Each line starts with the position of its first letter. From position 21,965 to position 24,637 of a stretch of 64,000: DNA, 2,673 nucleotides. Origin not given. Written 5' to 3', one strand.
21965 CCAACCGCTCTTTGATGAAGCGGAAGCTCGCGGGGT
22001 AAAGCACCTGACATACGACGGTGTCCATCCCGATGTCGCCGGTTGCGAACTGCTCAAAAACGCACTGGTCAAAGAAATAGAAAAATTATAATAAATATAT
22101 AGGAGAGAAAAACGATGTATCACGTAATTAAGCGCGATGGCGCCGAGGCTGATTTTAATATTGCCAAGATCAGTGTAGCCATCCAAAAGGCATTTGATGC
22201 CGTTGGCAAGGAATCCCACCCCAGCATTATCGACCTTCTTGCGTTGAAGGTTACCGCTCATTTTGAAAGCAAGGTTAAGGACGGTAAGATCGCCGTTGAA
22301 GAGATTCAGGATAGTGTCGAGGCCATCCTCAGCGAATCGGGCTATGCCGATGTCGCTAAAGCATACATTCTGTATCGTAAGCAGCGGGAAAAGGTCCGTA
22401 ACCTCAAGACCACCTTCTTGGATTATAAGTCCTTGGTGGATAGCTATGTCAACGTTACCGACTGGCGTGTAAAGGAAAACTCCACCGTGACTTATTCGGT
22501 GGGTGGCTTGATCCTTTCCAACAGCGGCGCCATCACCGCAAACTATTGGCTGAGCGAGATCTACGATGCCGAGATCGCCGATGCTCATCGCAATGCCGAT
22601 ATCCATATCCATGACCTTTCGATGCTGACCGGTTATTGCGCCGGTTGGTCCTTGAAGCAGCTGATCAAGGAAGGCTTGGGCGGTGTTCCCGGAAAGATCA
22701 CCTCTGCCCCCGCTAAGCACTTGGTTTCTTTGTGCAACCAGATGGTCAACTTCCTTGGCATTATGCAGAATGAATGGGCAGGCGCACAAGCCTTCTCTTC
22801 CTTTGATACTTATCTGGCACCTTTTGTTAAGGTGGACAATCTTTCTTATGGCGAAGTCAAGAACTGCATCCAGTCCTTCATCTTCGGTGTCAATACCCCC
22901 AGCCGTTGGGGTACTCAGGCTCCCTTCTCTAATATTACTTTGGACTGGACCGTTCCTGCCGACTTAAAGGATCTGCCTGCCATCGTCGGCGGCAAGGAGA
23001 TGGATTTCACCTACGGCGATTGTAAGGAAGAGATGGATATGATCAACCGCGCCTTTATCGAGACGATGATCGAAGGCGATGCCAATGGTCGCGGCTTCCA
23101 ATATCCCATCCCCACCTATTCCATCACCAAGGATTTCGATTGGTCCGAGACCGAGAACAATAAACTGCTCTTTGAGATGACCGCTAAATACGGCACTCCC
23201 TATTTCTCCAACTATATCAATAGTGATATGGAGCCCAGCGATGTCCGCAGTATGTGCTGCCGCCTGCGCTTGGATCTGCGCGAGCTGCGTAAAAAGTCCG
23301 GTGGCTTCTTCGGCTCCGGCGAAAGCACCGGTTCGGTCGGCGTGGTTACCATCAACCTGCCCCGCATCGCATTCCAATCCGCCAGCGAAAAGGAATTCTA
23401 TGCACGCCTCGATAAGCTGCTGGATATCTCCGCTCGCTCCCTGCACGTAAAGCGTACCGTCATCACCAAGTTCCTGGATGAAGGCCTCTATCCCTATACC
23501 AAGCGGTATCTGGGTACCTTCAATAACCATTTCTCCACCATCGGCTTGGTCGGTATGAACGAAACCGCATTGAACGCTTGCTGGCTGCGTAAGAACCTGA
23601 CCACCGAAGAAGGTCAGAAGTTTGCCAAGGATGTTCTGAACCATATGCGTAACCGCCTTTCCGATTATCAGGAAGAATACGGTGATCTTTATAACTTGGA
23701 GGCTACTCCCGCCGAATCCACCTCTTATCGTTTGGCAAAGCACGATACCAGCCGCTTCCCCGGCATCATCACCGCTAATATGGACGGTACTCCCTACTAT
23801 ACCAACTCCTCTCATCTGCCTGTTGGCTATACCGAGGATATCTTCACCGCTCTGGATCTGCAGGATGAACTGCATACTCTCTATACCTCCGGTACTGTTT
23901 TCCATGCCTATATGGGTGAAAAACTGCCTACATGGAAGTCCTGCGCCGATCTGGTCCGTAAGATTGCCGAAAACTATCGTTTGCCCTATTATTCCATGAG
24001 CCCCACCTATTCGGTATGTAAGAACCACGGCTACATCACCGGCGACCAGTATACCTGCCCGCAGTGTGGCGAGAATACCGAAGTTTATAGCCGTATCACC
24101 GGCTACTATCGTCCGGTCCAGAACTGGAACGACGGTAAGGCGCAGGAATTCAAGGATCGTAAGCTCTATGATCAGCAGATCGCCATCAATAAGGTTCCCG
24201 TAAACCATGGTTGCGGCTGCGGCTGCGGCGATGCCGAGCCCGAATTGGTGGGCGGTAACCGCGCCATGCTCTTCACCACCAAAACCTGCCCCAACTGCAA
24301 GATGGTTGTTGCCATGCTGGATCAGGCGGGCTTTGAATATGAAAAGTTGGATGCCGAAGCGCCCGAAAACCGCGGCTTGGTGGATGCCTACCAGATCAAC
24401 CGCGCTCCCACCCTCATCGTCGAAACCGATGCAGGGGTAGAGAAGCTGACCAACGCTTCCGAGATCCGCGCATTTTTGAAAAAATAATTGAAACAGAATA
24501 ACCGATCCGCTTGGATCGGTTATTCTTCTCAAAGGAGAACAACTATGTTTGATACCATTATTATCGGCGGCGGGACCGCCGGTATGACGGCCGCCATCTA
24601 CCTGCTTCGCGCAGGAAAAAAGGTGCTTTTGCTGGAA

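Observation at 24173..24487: NrdD extended by a (Cys-Gly)3 linker and a CPNC thioredoxin-fold domain, followed by a dedicated TrxB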

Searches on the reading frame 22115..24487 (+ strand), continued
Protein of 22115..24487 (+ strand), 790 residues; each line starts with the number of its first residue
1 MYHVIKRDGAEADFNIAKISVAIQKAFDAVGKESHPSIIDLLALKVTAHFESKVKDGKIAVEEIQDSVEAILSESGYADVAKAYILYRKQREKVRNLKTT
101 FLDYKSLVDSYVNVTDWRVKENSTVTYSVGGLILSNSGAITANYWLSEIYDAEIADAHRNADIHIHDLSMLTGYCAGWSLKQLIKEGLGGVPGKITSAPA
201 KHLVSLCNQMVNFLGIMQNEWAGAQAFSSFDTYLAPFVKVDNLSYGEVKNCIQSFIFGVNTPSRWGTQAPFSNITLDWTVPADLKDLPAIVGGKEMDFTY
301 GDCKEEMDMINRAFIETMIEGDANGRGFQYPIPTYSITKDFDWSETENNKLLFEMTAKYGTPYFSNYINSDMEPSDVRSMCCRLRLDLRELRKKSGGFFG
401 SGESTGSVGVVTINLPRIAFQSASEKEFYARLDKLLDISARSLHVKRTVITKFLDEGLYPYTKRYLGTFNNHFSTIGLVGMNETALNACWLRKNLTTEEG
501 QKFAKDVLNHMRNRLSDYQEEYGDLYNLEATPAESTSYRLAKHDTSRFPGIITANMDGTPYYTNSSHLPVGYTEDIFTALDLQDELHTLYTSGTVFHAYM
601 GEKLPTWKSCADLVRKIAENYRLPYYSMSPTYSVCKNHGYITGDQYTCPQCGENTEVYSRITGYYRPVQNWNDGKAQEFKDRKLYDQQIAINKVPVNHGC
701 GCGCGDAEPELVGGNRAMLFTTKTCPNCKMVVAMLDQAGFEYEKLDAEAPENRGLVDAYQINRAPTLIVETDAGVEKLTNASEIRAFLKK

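Call 17: search_solved_structures(query=window:22115-24484:+, max_evalue=0.001, show_alignments=2)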
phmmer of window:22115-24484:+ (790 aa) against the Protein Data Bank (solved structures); distinct sequences matched with E-value up to 0.001: 7.
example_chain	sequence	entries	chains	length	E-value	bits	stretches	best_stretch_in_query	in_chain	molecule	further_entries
8p23_A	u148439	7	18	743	7.1e-50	173.2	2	299-683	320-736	Anaerobic ribonucleoside-triphosphate reductase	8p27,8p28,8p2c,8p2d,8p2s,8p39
4coi_A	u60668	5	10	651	1.2e-41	145.9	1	153-687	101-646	ANAEROBIC RIBONUCLEOSIDE-TRIPHOSPHATE REDUCTASE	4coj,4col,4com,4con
4u3e_A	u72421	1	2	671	1.4e-41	145.8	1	153-687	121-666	Ribonucleoside triphosphate reductase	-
9d3x_A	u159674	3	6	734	6.1e-21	77.5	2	393-654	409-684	Anaerobic ribonucleoside-triphosphate reductase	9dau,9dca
1h78_A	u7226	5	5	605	4.2e-11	45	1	399-654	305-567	ANAEROBIC RIBONUCLEOTIDE-TRIPHOSPHATE REDUCTASE LARGE CHAIN | ANAEROBIC RIBONUCLEOTIDE-TRIPHOSPHATE REDUCTASE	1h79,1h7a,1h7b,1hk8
5im3_A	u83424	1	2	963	1.5e-07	33.3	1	3-95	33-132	Ribonucleoside-diphosphate reductase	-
5olk_A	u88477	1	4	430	2.2e-07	32.7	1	3-95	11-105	Ribonucleoside-diphosphate reductase, beta subunit 1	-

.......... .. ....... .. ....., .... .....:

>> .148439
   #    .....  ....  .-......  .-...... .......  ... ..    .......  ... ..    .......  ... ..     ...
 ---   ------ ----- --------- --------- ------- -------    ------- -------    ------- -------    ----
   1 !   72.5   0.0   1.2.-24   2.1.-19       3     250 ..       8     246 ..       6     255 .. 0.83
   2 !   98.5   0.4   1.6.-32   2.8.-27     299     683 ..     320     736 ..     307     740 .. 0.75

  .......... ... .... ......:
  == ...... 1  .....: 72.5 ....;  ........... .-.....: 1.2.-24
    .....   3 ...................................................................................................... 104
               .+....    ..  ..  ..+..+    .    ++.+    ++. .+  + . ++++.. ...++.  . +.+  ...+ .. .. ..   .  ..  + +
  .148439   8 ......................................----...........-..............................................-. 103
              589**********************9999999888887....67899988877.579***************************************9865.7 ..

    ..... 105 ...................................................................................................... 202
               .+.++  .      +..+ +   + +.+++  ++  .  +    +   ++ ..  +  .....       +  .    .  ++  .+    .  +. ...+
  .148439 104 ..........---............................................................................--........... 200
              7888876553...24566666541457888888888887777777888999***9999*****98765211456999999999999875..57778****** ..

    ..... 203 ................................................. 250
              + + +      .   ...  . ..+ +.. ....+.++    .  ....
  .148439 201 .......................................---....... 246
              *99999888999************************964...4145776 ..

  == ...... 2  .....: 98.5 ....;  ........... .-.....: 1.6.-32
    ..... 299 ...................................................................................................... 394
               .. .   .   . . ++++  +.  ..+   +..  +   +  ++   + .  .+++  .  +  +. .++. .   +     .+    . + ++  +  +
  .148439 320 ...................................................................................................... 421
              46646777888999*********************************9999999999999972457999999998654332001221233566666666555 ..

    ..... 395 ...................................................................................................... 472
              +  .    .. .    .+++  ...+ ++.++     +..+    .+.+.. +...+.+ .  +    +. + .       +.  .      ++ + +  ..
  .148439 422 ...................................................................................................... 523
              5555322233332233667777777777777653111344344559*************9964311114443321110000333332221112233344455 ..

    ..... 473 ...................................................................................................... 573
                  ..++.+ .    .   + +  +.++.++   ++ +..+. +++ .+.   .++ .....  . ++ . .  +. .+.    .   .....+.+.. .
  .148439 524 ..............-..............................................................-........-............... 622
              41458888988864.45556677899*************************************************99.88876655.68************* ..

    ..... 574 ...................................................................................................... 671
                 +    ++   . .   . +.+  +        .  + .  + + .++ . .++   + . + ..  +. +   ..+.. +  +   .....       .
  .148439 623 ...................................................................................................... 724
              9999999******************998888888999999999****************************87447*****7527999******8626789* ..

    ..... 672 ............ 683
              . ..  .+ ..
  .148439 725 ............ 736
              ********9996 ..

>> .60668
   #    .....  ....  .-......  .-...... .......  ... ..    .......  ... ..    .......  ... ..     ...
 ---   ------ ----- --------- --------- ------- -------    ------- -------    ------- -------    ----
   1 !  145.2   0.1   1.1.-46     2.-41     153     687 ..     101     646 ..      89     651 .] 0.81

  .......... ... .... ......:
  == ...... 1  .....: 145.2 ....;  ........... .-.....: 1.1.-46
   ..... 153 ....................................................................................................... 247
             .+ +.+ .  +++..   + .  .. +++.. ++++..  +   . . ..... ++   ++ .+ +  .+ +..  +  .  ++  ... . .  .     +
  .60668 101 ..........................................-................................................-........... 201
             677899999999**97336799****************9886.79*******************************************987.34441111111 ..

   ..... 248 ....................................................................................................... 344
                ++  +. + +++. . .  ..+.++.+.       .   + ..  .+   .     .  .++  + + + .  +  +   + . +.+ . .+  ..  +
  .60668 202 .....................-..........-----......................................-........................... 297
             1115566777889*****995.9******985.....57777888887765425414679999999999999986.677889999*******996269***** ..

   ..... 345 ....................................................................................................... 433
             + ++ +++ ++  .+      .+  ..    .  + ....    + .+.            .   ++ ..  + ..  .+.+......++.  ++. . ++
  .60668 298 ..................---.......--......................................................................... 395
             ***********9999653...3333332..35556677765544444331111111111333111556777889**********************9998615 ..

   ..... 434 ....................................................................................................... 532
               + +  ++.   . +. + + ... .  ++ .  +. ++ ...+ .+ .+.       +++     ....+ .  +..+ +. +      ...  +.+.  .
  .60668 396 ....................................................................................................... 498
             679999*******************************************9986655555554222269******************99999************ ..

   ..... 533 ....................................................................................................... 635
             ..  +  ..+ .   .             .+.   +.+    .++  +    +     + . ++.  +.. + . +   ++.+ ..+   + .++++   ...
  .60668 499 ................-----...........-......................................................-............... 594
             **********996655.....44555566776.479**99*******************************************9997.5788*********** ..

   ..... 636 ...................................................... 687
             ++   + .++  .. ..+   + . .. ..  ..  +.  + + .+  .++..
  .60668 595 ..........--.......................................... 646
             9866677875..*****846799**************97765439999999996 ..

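Call 48: predict_structure(alignment_id=A2)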
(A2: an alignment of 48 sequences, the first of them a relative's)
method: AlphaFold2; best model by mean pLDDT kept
length: 790 residues; sequences in the alignment: 48
mean_pLDDT: 65.2   pTM: 0.58
mean pLDDT of the five models: 65.2, 65.2, 64.6, 61.4, 60.3
residues with pLDDT >= 90: 70; 70-90: 331; 50-70: 166; < 50: 223
segments of 3 or more residues with pLDDT < 50: 90-143, 168-182, 187-197, 216-226, 260-272, 325-329, 375-388, 394-405, 532-539, 558-566, 568-573, 601-603, 660-713
pLDDT, mean of each block of 10 residues (from residue 1): 72 80 83 85 90 84 84 86 63 36 36 34 27 30 51 77 62 38 46 46 68 49 49 86 90 67 34 67 80 85 92 81 48 68 85 71 60 47 41 46 54 84 94 92 79 62 59 71 82 82 87 84 76 44 66 56 44 58 70 52 64 80 64 62 68 64 39 26 27 30 27 72 85 91 91 83 89 85 85
secondary structure, 60 per line:
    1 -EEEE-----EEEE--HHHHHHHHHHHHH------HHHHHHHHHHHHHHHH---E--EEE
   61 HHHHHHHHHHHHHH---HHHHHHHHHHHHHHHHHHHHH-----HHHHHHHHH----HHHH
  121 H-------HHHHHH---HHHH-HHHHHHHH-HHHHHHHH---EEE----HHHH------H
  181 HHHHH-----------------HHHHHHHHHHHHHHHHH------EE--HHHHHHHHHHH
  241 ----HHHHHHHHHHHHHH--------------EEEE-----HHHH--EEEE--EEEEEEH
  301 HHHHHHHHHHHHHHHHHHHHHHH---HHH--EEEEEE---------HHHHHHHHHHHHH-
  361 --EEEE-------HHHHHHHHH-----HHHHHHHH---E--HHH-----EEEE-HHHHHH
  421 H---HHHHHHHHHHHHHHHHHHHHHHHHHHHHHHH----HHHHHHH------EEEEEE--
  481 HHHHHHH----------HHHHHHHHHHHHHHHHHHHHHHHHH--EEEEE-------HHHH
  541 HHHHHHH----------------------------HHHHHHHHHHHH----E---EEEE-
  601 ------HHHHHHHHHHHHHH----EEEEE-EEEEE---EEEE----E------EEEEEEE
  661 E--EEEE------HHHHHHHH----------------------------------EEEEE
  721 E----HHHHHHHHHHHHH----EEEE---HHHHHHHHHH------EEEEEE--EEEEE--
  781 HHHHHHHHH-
elements in order (helices of 4 or more, strands of 3 or more residues): E2-5 E11-14 H17-29 H36-51 E58-60 H61-74 H78-98 H104-112 H117-121 H129-134 H138-141 H143-150 H152-159 E163-165 H170-173 H180-185 H203-219 H230-240 H245-258 E273-276 H282-285 E288-291 E294-299 H300-323 E332-337 H347-359 E363-366 H374-382 H388-395 E410-413 H415-421 H425-455 H460-466 E473-478 H481-487 H498-522 E525-529 H537-547 H576-587 E596-599 H607-620 E625-629 E631-635 E639-642 E654-661 E664-667 H674-681 E716-721 H726-738 E743-746 H750-759 E766-771 E774-778 H781-789

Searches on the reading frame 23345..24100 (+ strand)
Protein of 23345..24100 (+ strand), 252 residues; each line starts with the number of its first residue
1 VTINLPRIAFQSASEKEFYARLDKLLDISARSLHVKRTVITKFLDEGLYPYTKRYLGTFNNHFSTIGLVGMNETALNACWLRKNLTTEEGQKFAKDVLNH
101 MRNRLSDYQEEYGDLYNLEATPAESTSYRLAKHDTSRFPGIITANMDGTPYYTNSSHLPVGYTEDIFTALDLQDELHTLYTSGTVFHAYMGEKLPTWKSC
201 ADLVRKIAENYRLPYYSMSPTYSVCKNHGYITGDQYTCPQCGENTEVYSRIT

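Call 68: search_solved_structures(query=window:23345-24100:+, max_evalue=0.01, show_alignments=5)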
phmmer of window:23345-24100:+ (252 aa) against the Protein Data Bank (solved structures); distinct sequences matched with E-value up to 0.01: 5.
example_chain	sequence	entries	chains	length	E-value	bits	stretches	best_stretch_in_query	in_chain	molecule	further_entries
4coi_A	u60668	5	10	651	2.1e-21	79.9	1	1-251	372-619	ANAEROBIC RIBONUCLEOSIDE-TRIPHOSPHATE REDUCTASE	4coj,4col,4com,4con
4u3e_A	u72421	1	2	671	2.2e-21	79.9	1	1-251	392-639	Ribonucleoside triphosphate reductase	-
8p23_A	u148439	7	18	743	1.1e-19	74.4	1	17-244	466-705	Anaerobic ribonucleoside-triphosphate reductase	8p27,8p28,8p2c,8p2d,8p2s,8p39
9d3x_A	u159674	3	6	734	2.1e-08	37.4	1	1-217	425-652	Anaerobic ribonucleoside-triphosphate reductase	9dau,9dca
1h78_A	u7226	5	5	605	9.4e-08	35.3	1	84-243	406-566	ANAEROBIC RIBONUCLEOTIDE-TRIPHOSPHATE REDUCTASE LARGE CHAIN | ANAEROBIC RIBONUCLEOTIDE-TRIPHOSPHATE REDUCTASE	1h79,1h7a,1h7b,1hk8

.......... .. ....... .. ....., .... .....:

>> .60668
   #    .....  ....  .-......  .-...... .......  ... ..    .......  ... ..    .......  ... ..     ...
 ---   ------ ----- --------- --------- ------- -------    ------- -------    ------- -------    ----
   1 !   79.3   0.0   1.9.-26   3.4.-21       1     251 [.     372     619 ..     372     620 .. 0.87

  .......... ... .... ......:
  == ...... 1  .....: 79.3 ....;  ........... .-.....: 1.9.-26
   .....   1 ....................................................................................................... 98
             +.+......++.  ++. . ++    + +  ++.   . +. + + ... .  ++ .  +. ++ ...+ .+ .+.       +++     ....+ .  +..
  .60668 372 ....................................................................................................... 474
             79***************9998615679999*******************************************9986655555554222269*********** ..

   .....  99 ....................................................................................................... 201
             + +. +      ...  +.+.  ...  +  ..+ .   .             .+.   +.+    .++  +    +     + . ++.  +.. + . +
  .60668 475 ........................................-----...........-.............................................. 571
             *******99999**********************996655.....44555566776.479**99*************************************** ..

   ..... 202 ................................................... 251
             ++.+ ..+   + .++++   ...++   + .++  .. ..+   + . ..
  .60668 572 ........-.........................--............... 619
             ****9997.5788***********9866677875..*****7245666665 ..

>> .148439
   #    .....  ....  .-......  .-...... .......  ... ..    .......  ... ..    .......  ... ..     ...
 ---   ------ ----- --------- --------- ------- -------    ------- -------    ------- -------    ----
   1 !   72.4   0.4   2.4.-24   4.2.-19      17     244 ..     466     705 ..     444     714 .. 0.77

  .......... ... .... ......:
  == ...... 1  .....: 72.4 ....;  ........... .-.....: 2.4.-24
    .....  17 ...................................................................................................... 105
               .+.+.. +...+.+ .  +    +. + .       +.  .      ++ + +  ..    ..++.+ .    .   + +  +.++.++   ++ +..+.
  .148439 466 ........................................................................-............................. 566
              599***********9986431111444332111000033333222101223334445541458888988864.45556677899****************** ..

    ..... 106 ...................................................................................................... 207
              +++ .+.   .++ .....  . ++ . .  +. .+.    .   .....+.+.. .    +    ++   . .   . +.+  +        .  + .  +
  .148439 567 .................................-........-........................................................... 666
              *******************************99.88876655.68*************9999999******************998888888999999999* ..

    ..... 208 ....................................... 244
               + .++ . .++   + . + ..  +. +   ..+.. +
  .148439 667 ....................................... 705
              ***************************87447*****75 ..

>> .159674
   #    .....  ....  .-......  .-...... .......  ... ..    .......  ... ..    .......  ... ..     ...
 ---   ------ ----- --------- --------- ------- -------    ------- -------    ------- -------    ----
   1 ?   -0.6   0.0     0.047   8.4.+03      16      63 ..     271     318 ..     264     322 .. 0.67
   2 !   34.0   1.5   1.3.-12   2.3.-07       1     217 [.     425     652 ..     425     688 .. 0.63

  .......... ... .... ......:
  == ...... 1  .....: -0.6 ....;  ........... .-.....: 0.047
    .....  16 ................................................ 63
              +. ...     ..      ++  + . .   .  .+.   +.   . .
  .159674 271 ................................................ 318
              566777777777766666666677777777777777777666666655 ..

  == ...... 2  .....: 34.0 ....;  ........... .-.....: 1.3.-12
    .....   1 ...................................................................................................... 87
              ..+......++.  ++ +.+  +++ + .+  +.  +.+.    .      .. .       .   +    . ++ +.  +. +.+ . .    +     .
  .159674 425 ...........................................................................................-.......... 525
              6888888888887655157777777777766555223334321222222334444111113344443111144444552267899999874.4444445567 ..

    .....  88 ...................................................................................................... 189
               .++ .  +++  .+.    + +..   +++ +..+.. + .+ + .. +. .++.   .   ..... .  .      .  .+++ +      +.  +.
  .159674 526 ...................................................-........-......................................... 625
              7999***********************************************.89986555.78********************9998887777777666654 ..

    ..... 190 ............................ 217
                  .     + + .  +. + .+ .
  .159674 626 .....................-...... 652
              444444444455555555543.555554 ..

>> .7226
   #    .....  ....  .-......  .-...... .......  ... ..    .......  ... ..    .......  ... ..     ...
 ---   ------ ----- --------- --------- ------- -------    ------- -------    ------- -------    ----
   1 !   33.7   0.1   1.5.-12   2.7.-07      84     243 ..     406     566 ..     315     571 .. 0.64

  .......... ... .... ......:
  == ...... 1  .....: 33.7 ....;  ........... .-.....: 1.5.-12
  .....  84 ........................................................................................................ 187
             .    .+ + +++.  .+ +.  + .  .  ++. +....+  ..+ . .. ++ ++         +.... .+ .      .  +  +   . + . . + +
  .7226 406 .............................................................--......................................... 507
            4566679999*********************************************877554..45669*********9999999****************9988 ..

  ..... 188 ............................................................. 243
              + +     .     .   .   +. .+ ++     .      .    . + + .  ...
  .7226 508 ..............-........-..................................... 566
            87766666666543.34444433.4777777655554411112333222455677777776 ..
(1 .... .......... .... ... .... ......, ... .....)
